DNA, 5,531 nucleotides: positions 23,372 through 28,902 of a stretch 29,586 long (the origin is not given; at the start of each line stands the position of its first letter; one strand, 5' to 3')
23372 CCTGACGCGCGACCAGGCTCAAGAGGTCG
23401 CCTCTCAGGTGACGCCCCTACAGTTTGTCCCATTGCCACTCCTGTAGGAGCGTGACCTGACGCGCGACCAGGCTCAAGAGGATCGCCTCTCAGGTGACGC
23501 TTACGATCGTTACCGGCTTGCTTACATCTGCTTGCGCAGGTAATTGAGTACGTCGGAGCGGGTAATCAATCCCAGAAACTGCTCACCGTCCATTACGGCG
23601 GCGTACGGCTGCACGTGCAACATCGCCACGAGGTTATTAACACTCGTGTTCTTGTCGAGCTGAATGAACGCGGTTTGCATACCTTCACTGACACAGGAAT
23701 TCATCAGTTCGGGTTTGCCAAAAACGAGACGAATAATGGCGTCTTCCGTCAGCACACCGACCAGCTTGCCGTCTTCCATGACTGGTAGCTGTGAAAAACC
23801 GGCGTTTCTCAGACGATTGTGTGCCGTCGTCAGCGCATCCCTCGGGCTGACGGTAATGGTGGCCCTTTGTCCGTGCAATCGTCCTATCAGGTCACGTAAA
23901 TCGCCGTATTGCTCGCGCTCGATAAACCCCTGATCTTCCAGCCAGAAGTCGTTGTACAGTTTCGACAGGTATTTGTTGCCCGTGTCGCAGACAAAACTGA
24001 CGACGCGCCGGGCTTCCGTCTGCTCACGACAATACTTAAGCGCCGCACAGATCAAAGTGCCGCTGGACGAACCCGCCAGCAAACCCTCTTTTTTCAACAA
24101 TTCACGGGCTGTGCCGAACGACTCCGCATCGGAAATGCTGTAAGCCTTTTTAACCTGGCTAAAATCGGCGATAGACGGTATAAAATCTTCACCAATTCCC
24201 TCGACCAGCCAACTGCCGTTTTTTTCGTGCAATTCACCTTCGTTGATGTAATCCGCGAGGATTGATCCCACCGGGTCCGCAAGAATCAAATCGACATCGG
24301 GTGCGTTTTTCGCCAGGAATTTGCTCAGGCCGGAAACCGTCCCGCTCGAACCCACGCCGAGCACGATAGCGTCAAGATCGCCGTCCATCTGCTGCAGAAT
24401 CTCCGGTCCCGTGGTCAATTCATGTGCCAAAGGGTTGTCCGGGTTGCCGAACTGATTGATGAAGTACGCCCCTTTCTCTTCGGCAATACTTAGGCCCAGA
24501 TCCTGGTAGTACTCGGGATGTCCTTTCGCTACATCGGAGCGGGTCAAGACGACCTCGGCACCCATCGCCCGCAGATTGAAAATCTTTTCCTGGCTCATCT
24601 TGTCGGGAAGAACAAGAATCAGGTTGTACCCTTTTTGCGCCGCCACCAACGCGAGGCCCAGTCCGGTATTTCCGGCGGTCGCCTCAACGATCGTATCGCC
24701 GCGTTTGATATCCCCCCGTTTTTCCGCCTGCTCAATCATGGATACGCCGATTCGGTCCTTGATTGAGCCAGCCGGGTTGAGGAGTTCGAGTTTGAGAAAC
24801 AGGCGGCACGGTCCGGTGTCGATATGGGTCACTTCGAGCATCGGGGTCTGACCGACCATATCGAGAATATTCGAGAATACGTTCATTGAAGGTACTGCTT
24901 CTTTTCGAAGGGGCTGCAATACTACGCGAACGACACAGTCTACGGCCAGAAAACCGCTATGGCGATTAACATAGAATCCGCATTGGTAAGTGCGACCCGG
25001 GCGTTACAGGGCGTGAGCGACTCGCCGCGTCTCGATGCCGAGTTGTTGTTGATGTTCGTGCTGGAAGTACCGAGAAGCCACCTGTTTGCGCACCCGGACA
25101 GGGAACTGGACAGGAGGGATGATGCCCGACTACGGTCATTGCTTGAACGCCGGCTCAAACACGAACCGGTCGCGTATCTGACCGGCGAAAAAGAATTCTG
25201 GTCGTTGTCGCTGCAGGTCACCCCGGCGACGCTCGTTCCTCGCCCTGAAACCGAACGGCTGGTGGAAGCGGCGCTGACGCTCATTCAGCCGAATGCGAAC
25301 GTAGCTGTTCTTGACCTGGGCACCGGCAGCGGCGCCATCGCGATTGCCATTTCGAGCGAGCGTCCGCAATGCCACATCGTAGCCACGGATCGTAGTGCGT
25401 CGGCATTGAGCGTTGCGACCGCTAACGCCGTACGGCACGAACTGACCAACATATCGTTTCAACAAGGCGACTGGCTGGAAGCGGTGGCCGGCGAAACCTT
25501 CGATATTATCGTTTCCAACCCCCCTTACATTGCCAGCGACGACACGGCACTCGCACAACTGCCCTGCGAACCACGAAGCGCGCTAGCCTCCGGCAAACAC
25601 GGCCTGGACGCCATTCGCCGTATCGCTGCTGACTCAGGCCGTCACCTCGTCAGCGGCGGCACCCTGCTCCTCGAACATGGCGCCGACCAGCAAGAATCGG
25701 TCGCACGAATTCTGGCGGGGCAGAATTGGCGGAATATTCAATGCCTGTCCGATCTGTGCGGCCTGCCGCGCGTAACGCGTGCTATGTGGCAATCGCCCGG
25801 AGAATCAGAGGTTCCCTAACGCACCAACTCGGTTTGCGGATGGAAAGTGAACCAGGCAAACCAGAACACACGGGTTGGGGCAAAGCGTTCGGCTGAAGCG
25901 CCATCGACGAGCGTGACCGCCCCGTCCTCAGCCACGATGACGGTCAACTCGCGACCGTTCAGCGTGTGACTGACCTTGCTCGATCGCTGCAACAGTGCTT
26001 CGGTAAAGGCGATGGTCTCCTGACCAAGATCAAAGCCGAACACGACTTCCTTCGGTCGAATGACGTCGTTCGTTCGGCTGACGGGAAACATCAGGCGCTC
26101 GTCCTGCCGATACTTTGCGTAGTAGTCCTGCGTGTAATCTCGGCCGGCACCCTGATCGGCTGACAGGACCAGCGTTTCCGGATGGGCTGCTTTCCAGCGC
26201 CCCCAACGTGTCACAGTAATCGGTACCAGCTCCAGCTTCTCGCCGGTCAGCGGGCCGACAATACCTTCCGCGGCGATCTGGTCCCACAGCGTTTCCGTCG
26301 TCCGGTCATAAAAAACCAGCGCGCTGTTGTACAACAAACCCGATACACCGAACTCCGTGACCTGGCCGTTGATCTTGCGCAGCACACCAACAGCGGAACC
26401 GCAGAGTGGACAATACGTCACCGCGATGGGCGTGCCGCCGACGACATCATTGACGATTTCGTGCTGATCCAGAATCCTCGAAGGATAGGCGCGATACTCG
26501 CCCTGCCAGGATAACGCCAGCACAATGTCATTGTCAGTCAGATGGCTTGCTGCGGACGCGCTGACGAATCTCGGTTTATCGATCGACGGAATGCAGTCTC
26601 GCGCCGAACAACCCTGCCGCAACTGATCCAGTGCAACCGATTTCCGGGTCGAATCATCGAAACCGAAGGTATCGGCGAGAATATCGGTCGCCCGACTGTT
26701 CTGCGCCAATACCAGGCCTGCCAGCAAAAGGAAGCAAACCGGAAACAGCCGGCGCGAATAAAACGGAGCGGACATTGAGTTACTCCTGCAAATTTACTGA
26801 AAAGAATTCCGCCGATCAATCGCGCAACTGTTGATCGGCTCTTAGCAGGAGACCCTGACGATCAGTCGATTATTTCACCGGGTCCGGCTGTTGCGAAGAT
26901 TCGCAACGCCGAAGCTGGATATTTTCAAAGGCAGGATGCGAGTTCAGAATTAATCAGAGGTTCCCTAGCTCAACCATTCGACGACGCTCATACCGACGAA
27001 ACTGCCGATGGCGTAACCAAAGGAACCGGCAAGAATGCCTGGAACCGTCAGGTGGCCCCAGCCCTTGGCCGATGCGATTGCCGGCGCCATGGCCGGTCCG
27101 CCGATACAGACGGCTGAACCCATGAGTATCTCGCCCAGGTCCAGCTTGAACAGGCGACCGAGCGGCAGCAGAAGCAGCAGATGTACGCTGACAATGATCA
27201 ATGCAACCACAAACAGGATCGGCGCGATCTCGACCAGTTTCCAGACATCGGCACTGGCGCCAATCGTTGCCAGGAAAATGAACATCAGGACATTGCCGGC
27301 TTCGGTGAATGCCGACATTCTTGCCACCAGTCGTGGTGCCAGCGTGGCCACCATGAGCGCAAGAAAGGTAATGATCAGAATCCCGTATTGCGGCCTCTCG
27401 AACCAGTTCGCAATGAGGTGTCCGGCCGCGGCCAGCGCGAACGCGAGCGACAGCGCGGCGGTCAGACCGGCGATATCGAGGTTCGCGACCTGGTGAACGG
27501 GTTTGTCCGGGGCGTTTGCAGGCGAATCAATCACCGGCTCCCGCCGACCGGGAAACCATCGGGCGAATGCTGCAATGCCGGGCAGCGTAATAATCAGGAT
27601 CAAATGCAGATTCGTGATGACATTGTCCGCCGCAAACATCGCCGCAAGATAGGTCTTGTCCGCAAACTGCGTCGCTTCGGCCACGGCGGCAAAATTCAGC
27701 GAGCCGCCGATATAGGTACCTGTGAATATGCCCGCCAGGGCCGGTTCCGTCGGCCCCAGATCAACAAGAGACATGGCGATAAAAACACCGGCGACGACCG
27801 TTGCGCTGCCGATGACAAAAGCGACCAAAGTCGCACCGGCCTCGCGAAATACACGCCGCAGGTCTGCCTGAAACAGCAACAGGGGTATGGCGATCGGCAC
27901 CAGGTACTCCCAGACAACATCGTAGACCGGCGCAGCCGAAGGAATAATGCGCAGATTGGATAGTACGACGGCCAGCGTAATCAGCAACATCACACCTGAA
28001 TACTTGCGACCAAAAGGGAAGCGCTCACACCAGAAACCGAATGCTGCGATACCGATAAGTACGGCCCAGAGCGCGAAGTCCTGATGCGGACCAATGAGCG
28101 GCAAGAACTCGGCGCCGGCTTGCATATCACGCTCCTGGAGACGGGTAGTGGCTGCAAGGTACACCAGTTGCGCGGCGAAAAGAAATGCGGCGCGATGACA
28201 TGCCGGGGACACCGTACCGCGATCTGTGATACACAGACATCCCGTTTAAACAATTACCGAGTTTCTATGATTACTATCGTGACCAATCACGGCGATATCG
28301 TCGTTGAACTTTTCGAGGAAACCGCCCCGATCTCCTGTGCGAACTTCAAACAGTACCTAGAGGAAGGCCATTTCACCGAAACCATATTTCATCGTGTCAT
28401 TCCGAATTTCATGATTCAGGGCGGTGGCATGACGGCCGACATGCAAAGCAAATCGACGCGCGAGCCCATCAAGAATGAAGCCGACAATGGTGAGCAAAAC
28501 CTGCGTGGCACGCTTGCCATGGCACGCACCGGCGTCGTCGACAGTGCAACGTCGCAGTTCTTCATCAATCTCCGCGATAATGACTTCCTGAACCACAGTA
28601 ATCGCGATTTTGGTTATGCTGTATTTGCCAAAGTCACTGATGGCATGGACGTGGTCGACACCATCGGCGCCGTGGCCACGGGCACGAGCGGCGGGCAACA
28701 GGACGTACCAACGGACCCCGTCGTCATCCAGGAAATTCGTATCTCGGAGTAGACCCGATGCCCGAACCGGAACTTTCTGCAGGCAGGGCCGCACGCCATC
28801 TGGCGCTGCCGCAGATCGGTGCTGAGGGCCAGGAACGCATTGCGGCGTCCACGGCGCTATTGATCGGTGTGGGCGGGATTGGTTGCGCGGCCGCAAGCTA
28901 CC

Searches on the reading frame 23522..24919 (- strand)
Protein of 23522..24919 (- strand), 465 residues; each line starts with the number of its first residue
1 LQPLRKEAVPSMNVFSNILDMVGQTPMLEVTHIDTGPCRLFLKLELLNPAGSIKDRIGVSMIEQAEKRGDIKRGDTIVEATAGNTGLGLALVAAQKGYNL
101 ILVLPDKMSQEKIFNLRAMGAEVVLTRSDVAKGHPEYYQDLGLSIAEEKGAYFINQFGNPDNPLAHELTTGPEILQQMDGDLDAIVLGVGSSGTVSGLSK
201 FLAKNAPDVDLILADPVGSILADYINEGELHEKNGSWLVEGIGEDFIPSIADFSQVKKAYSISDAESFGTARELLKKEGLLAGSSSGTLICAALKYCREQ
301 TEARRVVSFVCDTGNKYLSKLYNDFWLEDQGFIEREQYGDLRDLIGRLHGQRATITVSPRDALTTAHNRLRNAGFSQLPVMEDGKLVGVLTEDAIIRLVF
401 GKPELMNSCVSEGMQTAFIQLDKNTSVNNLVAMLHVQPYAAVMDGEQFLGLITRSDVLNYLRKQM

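Call 59: search_protein_families(library=pfam, proteins=[window:23522-24919:-], max_evalue=0.00001)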
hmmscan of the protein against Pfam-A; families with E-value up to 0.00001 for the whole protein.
window:23522-24919:- (465 aa): 2 families
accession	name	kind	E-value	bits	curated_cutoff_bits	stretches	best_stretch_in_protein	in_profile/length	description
PF00291.31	PALP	-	2.6e-69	234.3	35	1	19-312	2-295/295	Pyridoxal-phosphate dependent enzyme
PF00571.33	CBS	-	3.9e-14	53.2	24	1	355-399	10-55/57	CBS domain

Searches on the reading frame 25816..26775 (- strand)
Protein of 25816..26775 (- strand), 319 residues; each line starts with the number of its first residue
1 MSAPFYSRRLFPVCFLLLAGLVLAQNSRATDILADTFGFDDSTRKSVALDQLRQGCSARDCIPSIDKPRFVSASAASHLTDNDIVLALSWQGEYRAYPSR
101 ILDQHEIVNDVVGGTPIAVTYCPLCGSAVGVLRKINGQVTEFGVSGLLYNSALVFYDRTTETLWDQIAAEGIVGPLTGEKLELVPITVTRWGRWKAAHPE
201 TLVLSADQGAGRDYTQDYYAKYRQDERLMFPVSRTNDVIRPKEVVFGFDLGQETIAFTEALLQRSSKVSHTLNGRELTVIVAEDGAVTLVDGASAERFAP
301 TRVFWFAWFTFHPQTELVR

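Call 11: search_protein_families(library=pfam, proteins=[window:25816-26775:-])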
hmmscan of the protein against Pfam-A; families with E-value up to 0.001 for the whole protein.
window:25816-26775:- (319 aa): 1 family
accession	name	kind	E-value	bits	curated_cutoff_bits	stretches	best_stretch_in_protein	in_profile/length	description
PF11376.13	DUF3179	-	2.2e-85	287.1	27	1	59-315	1-292/292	Protein of unknown function (DUF3179)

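Call 60: find_encoding_contigs(protein=window:25816-26775:-, flank=4000, max_places=6)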
Protein window:25816-26775:- (319 aa): no gene with exactly this product is on record in the collection.

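Call 62: find_homologous_proteins(query=window:25816-26775:-, max_evalue=1e-60)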
Query window:25816-26775:- (319 aa): 2127 proteins with E <= 1e-60 among 8000 candidates; the best 120 are listed.
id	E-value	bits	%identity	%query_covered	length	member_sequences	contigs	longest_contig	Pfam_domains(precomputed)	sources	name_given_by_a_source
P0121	1.0e-212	723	100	100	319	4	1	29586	PF11376.14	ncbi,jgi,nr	ncbi:MAG: DUF3179 domain-containing protein [Gammaproteobacteria bacterium]|nr:DUF3179 domain-contai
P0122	2.6e-186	637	87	100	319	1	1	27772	PF11376.14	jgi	-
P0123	2.5e-164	564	77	100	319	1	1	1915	PF11376.14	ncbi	-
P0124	2.0e-149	516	72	99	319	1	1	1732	PF11376.14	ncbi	-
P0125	1.1e-144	500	72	95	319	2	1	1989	PF11376.14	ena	-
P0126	3.9e-144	498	69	99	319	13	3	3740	PF11376.14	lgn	-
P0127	8.2e-144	497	68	97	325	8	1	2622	PF11376.14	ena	-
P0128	7.4e-143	494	68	97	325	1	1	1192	PF11376.14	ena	-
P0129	1.9e-141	489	69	95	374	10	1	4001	PF11376.14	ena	-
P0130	2.7e-141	489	65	100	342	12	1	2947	PF11376.14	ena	-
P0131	1.1e-140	487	68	96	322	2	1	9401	PF11376.14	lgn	-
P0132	2.1e-139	483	68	96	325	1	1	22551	PF11376.14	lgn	-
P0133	4.4e-139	482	66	96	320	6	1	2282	PF11376.14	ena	-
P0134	1.2e-138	480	66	98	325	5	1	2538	PF11376.14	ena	-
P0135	3.2e-137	475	66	95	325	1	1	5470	PF11376.14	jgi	-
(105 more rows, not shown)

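Call 63: find_encoding_contigs(protein=P0122, flank=10000, max_places=3)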
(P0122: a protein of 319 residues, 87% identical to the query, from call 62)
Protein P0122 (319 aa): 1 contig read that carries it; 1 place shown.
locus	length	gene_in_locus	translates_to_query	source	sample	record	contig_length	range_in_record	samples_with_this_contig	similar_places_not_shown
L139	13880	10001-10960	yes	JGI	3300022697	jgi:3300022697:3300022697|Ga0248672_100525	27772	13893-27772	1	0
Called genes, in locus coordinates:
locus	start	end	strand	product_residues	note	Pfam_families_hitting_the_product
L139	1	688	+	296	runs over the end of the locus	PF01022:HTH_5, PF12802:MarR_2, PF12840:HTH_20, PF13489:Methyltransf_23, PF08241:Methyltransf_11, PF08242:Methyltransf_12, PF13649:Methyltransf_25, PF13847:Methyltransf_31, +3 more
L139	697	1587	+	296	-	PF02219:MTHFR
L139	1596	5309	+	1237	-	PF02574:S-methyl_trans, PF00809:Pterin_bind, PF02607:B12-binding_2, PF02310:B12-binding, PF02965:Met_synt_B12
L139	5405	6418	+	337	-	PF00291:PALP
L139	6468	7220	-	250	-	PF00899:ThiF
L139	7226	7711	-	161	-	PF00160:Pro_isomerase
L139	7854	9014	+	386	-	PF05684:DUF819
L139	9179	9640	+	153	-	-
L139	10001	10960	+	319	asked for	PF11376:DUF3179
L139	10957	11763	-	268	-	PF17827:PrmC_N, PF03602:Cons_hypoth95 (weak), PF05175:MTS, PF06325:PrmA, PF13489:Methyltransf_23 (weak), PF13847:Methyltransf_31, PF08242:Methyltransf_12, PF13649:Methyltransf_25, +3 more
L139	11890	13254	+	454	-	PF00291:PALP, PF00571:CBS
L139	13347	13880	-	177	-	?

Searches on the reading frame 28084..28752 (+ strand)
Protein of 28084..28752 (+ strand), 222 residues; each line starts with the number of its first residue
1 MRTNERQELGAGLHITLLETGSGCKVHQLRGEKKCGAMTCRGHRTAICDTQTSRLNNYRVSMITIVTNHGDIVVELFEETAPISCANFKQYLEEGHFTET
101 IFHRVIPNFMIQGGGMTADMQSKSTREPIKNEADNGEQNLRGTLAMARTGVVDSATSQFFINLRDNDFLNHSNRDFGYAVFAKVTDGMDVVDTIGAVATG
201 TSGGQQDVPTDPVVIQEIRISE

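Call 59: search_protein_families(library=pfam, proteins=[window:28084-28752:+], max_evalue=0.00001)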
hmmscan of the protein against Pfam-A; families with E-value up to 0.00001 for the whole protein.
window:28084-28752:+ (222 aa): 1 family
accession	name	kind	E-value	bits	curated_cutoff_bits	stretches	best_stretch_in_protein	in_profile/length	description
PF00160.26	Pro_isomerase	-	8.7e-45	153.2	21.7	1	63-218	2-157/159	Cyclophilin type peptidyl-prolyl cis-trans isomerase/CLD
